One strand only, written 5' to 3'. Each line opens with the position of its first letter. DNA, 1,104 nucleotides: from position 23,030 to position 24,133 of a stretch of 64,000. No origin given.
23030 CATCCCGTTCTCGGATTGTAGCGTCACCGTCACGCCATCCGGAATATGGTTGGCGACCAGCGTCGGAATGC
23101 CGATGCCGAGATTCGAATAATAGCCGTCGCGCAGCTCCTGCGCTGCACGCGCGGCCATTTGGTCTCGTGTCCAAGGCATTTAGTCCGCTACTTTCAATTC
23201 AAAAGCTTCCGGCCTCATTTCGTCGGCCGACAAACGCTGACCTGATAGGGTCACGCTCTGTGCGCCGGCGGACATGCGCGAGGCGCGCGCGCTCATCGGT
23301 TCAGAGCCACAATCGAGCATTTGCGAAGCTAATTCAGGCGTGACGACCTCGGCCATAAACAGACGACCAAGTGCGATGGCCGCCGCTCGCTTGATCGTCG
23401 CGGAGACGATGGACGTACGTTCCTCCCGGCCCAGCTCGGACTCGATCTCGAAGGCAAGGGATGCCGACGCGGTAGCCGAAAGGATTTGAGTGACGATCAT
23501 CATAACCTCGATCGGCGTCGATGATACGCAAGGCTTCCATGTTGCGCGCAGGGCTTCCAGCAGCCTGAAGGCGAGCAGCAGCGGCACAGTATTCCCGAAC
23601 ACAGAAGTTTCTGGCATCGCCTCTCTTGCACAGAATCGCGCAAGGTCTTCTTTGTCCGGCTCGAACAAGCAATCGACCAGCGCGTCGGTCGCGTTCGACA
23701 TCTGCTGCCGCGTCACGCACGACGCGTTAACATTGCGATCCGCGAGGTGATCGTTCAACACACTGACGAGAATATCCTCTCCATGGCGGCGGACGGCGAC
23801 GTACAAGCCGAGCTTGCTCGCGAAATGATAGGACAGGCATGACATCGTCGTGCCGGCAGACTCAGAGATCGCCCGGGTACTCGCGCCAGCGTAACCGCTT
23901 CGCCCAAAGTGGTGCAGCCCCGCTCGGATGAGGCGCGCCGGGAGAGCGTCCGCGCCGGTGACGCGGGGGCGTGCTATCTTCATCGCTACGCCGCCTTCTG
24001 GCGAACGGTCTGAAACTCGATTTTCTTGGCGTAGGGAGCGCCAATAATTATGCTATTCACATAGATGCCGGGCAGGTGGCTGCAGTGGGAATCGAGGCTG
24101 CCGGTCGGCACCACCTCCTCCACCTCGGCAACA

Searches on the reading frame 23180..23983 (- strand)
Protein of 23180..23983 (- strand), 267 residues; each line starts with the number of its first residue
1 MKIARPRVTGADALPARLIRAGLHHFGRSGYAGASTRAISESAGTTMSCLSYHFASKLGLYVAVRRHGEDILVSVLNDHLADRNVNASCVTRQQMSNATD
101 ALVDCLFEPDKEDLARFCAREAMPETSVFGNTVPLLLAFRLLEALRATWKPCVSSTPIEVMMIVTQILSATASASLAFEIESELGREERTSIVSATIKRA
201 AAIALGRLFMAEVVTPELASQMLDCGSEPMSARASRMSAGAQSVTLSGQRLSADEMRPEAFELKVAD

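Call 28: search_protein_families(library=ncbifam, proteins=[window:23180-23983:-], max_evalue=0.001)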
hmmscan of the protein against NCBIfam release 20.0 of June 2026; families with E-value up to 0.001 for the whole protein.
window:23180-23983:- (267 aa): 9 families
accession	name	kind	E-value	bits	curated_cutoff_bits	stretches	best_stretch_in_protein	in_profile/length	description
NF037937.1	septum_RefZ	equivalog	2.5e-09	37.3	180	1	17-123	3-104/195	forespore capture DNA-binding protein RefZ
NF008587.1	PRK11552.1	equivalog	1.4e-08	34.7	365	1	16-129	10-128/213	transcriptional regulator CecR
TIGR03613.1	RutR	equivalog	1.3e-07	31.7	368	1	13-84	8-79/202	pyrimidine utilization regulatory protein R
NF053731.1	TransRegFasRMycb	equivalog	1.4e-07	31.5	330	1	16-104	14-97/199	HTH-type transcriptional activator FasR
NF041196.1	ScbR_bind_reg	equivalog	2.2e-07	31.3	150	1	17-85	10-78/191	ScbR family autoregulator-binding transcription factor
NF011584.0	PRK15008.1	equivalog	1.6e-06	28.1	230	1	16-79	21-84/212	HTH-type transcriptional regulator RutR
NF051852.1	efflux_TF_MtrR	exception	2.1e-05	24.4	280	1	17-100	14-97/205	multidrug efflux system transcriptional repressor MtrR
TIGR03384.1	betaine_BetI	equivalog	5.5e-05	22.9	201.3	1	16-82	11-77/189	choline-binding transcriptional repressor BetI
NF053516.1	TranRepPrsAVib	equivalog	0.00019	21.3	300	1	18-99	11-92/208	TetR family transcriptional repressor PsrA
